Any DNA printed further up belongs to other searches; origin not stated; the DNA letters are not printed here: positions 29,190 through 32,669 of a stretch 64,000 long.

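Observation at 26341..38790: Tandemly duplicated two-gene module encoding about 1060-aa (B) and about 990-aa (A) cytoplasmic proteins of unknown family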

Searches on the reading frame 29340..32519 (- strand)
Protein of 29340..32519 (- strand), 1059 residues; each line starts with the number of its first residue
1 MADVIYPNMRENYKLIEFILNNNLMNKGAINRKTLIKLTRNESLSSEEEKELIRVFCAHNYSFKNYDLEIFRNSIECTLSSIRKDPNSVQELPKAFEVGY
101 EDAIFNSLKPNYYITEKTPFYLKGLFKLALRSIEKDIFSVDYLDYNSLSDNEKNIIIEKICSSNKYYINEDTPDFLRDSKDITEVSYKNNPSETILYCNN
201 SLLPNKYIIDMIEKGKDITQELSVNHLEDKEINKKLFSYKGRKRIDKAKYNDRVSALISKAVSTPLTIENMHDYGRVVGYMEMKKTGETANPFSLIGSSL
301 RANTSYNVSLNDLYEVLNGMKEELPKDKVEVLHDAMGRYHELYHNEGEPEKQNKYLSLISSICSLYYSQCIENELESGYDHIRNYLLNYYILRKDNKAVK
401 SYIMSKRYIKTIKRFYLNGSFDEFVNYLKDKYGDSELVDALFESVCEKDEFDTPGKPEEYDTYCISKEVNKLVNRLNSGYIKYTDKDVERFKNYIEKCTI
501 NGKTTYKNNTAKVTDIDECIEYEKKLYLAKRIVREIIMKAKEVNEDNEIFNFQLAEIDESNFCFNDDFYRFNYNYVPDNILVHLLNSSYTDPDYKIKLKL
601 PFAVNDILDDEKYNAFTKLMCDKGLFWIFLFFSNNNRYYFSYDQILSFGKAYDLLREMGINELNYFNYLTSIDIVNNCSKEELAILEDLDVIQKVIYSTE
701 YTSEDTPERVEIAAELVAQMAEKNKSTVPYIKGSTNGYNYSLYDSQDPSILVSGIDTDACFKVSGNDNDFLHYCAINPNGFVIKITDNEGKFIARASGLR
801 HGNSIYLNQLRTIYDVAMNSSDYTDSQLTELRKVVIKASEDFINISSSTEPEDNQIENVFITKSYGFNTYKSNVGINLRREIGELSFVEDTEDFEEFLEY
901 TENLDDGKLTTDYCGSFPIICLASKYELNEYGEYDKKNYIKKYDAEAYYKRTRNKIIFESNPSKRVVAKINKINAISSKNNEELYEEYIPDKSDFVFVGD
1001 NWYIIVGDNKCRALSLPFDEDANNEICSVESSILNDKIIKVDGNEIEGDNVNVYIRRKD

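Call 4: search_protein_families(library=pfam, proteins=[window:29340-32519:-], max_evalue=1)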
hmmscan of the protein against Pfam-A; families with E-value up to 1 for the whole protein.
window:29340-32519:- (1059 aa): 1 family
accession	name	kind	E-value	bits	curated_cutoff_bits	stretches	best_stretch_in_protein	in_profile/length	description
PF18938.6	aRib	-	0.074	13.3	27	1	144-170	14-38/71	Atypical Rib domain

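Call 5: search_protein_families(library=padloc, proteins=[window:29340-32519:-], max_evalue=1)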
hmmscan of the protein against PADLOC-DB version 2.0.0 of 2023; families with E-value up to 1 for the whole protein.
window:29340-32519:- (1059 aa): 0 families

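Call 6: search_protein_families(library=ncbifam, proteins=[window:29340-32519:-], max_evalue=1)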
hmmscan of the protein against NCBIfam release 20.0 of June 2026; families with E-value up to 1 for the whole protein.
window:29340-32519:- (1059 aa): 0 families

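Call 15: find_homologous_proteins(query=window:29340-32519:-)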
Query window:29340-32519:- (1059 aa): 5 proteins with E <= 0.001 among 8000 candidates.
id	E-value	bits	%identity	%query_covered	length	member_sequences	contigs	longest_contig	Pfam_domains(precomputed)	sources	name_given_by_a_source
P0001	0.0e+0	2236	95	100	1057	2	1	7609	-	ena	-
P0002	0.0e+0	1361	62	98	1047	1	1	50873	-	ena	-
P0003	1.2e-211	724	40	100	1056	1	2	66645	-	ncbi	-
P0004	3.0e-97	345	33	87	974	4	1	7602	-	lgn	-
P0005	4.0e-85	305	29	94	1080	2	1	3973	-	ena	-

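Call 16: find_related_loci(query=window:29340-32519:-, collection=genome_contigs, flank=10000)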
Query window:29340-32519:- (1059 aa) in genome_contigs; peptide patterns used: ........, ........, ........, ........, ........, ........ (x = any residue, [..] = any of these).
74 stretches matched a pattern, but none encodes a relative of the query by tblastn (E <= 1e-3).
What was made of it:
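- Tried and rejected: The first genome_contigs scan, using a single protein, found nothing (call 16).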

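Call 18: find_encoding_contigs(protein=P0002, flank=10000, max_places=3)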
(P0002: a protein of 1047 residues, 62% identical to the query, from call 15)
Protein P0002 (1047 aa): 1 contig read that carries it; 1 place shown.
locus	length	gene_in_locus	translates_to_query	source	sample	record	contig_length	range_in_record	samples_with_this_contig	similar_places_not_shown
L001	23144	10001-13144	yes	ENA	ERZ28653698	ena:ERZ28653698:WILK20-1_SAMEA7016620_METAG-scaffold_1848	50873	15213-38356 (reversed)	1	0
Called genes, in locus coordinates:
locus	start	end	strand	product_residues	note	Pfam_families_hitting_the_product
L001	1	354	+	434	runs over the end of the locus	PF13742:tRNA_anti_2, PF01336:tRNA_anti-codon, PF02601:Exonuc_VII_L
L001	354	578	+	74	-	PF02609:Exonuc_VII_S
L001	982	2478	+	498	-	PF00817:IMS, PF11799:IMS_C (faint)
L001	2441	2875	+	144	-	-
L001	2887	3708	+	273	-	-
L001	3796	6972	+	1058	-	-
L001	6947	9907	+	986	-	-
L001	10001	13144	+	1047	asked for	-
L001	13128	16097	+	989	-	-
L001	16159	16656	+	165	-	PF13302:Acetyltransf_3, PF00583:Acetyltransf_1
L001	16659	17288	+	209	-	-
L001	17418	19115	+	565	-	-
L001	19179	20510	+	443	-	-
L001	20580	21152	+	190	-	-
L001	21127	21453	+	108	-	-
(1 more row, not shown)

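Call 19: find_encoding_contigs(protein=P0003, flank=10000, max_places=3)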
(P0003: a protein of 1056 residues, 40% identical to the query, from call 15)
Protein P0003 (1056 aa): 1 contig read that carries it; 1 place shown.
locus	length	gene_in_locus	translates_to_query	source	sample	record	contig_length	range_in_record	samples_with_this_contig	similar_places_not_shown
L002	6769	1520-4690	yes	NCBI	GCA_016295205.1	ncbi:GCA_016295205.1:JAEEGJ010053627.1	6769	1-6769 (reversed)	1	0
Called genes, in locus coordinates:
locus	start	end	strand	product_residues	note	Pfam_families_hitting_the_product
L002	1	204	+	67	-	?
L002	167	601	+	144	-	-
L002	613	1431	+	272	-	-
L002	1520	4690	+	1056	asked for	-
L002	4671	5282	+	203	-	-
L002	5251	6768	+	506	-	?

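Call 20: find_encoding_contigs(protein=P0004, flank=10000, max_places=4)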
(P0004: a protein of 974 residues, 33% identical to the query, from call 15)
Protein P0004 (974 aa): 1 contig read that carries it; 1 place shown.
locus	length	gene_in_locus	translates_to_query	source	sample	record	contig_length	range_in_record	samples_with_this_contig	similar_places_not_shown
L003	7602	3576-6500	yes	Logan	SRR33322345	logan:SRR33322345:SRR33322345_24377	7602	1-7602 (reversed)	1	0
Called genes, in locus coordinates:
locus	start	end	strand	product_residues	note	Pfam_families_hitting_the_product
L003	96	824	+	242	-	PF00106:adh_short, PF08659:KR, PF23441:SDR (weak), PF13561:adh_short_C2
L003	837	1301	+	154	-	PF18931:DUF5680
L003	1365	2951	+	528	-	-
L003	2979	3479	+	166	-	-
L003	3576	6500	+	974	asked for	-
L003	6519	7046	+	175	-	PF13302:Acetyltransf_3, PF00583:Acetyltransf_1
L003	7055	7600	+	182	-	?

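Call 21: find_encoding_contigs(protein=P0005, flank=10000, max_places=4)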
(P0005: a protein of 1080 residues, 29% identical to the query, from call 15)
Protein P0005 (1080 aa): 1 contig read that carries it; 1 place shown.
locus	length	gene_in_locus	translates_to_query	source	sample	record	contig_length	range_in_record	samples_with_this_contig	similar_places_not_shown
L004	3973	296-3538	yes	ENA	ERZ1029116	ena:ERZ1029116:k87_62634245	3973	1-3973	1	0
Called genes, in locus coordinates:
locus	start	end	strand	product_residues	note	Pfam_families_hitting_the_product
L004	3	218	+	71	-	?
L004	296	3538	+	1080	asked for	-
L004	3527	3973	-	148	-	?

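Call 34: search_solved_structures(query=A2, max_evalue=10, show_alignments=2)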
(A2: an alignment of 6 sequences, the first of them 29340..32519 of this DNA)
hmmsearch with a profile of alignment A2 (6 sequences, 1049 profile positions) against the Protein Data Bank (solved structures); distinct sequences matched with E-value up to 10: 0.
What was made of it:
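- Tried and rejected: Profile searches found nothing with the full-length profile (call 34).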

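Call 40: search_protein_representatives(alignment_id=A2)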
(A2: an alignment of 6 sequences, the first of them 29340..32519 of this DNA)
Query: 6 sequences, 1049 profile positions. Proteins with E-value up to 0.001 (for the whole library): 510; up to 1e-10: 358; up to 1e-30: 164. The best 150 are listed.
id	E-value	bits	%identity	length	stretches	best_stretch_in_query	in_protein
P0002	0.0e+00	1626.2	-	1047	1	1-1048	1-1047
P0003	0.0e+00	1569.3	-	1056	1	2-1049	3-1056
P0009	1.1e-275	934.3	-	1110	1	6-1034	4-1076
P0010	4.3e-275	932.2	-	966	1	111-1041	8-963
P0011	1.4e-264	897.4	-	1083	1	5-1045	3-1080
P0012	4.2e-260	882.6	-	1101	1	5-1036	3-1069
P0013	8.3e-260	881.6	-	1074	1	10-1039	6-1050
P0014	2.0e-259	880.4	-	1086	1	8-1039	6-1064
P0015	8.0e-257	871.8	-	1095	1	9-1038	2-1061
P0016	5.3e-256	869.1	-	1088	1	8-1044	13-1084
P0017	2.9e-254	863.3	-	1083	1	8-1042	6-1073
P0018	5.8e-253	859.0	-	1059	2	136-1038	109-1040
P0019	1.9e-251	854.0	-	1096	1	4-1039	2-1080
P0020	2.0e-251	853.9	-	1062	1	4-1045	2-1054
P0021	6.1e-244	829.1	-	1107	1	42-1036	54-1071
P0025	2.1e-238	810.8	-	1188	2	96-1037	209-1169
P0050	1.1e-218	745.5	-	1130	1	13-1045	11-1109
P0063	8.4e-206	702.8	-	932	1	119-1040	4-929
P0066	6.8e-200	683.3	-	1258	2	101-1032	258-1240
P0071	2.8e-195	668.0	-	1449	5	562-1044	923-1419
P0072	1.2e-192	659.2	-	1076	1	8-1036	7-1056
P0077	1.8e-183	628.9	-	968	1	160-1045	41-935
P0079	8.3e-183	626.7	-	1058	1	8-1044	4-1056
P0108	1.7e-87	311.1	-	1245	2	99-1036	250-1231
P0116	6.8e-67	242.9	-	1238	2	502-1038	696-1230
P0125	2.2e-61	224.7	-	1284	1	229-1042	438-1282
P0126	1.6e-59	218.6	-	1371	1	146-1039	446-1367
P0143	1.8e-42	162.1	-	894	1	511-1036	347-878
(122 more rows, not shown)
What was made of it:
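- Most of the 150 listed span nearly the whole B profile at about 950-1130 aa; the rest are shorter fragments or longer forms (call 40).
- Tried and rejected: The exhaustive profile search was needed (call 40).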

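Call 41: list_cluster_members(proteins=[P0009, P0010, P0011, P0012, P0025, P0066, P0071, P0108, P0126, P0143])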
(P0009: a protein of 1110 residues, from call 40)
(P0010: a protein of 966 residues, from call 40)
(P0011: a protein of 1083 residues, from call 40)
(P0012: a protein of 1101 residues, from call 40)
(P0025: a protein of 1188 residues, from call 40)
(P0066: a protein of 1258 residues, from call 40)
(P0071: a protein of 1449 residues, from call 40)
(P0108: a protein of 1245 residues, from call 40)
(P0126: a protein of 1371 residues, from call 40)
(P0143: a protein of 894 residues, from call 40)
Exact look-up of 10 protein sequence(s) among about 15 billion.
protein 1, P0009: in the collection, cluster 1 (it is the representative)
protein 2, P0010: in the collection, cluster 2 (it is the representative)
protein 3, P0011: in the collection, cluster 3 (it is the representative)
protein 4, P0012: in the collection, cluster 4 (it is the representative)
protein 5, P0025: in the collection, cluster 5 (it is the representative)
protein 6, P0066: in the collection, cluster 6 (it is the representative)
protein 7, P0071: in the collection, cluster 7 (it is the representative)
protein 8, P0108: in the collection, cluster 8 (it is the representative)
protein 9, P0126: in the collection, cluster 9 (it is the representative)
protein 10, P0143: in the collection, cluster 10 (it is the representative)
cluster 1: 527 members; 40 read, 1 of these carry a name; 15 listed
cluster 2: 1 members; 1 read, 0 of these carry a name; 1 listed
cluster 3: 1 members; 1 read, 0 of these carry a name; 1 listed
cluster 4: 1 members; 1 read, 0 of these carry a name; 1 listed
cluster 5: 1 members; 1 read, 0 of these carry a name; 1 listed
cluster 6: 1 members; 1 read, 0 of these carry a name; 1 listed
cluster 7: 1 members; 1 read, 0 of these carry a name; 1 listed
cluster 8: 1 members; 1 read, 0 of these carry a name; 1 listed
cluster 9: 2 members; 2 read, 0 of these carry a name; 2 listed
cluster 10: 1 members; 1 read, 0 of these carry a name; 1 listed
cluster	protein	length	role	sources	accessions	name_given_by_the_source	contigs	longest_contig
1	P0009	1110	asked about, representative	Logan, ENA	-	-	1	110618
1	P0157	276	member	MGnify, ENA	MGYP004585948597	FL=1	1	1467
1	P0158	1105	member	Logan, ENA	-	-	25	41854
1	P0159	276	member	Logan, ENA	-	-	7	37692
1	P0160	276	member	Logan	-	-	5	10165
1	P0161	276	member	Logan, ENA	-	-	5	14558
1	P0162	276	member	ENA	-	-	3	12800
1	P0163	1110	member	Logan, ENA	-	-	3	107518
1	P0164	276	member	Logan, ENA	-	-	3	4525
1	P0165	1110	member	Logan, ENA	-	-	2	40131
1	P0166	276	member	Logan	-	-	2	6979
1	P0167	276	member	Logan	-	-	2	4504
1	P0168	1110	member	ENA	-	-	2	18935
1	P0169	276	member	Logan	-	-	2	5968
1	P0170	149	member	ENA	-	-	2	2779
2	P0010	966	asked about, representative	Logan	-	-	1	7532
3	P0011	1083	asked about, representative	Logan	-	-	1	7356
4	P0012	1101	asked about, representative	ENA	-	-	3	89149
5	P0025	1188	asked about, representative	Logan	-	-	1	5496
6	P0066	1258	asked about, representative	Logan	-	-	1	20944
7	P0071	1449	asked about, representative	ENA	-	-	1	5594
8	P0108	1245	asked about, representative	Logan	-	-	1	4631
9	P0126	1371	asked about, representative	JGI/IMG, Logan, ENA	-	-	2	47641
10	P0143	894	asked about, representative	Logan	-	-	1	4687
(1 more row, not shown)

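Call 43: find_encoding_contigs(protein=P0009, flank=10000, max_places=4)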
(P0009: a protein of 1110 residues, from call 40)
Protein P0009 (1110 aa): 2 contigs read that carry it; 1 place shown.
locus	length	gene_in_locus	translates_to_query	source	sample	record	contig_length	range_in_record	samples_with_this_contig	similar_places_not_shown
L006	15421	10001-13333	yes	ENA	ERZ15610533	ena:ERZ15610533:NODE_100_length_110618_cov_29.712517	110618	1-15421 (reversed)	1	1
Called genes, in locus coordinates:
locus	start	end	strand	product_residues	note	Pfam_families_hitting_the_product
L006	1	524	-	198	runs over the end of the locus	-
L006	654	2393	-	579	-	-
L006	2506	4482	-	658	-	-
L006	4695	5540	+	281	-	PF00763:THF_DHG_CYH, PF02882:THF_DHG_CYH_C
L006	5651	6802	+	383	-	PF00768:Peptidase_S11, PF13354:Beta-lactamase2, PF07943:PBP5_C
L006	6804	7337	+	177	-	PF02659:Mntp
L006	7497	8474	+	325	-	PF00226:DnaJ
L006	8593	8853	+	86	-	-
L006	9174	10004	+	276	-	-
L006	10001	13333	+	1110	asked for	-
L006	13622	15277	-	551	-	PF00079:Serpin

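Call 46: predict_structure(alignment_id=A2)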
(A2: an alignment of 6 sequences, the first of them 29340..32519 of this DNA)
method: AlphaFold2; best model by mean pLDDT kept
length: 1059 residues; sequences in the alignment: 6
mean_pLDDT: 69.3   pTM: 0.46
mean pLDDT of the five models: 69.3, 64.0, 59.6, 57.9, 57.0
residues with pLDDT >= 90: 108; 70-90: 518; 50-70: 223; < 50: 210
segments of 3 or more residues with pLDDT < 50: 1-9, 219-221, 238-244, 586-599, 635-637, 684-709, 751-772, 813-822, 864-919, 927-952, 1032-1059
pLDDT, mean of each block of 10 residues (from residue 1): 36 74 69 70 68 79 66 81 83 69 86 89 90 92 89 92 89 90 88 83 78 58 58 54 60 83 88 87 61 72 83 86 86 92 78 77 77 86 87 89 87 87 92 90 88 83 78 80 70 73 66 69 88 90 79 80 88 72 49 40 78 91 85 57 76 76 79 63 48 43 42 53 68 80 66 38 35 59 72 69 67 43 57 82 85 74 42 30 33 41 35 41 54 30 35 59 79 73 60 72 68 70 65 40 28 23
secondary structure, 60 per line:
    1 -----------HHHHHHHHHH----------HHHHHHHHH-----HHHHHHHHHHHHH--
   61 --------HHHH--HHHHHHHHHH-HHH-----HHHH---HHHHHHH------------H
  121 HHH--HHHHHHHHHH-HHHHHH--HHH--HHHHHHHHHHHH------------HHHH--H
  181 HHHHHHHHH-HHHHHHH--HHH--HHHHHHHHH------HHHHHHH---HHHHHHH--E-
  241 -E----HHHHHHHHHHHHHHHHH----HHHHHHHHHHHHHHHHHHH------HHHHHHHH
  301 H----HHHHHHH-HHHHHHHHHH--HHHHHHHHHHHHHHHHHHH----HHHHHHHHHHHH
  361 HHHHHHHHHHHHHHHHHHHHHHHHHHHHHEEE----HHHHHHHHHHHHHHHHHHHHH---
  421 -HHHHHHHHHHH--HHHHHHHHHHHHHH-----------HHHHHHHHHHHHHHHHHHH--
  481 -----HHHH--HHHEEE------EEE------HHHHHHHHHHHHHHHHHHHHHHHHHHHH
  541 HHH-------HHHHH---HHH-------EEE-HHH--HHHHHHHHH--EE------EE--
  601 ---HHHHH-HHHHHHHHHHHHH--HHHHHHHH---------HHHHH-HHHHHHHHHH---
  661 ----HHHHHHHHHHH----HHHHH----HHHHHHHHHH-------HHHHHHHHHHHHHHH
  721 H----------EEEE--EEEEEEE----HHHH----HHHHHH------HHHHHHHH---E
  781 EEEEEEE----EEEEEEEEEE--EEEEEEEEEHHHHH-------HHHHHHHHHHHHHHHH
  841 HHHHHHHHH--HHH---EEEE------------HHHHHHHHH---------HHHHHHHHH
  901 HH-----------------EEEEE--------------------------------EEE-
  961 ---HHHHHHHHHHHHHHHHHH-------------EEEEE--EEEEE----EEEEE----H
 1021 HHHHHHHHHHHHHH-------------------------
elements in order (helices of 4 or more, strands of 3 or more residues): H12-21 H32-40 H46-58 H69-72 H75-84 H94-97 H101-107 H120-123 H126-135 H137-142 H150-161 H174-177 H180-189 H191-197 H205-213 H220-226 H230-236 H247-263 H268-286 H293-301 H306-312 H314-323 H326-344 H349-389 E390-392 H397-417 H422-432 H435-448 H460-478 H486-489 E495-497 E504-506 H513-543 H551-555 E569-571 H578-586 H604-608 H610-622 H625-632 H642-646 H648-657 H665-675 H680-684 H689-698 H706-721 E732-735 E738-744 H749-752 H757-762 H769-776 E780-787 E792-801 E804-812 H813-817 H825-849 E858-861 H874-882 H892-902 E920-924 E957-959 H964-981 E995-999 E1002-1006 E1011-1015 H1020-1034
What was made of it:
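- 29340..32519 (-): B1: 1059 aa, full-motif member of the family. Full-length AlphaFold model in call 46.
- Two thirds of each protein is helical repeat (call 46).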
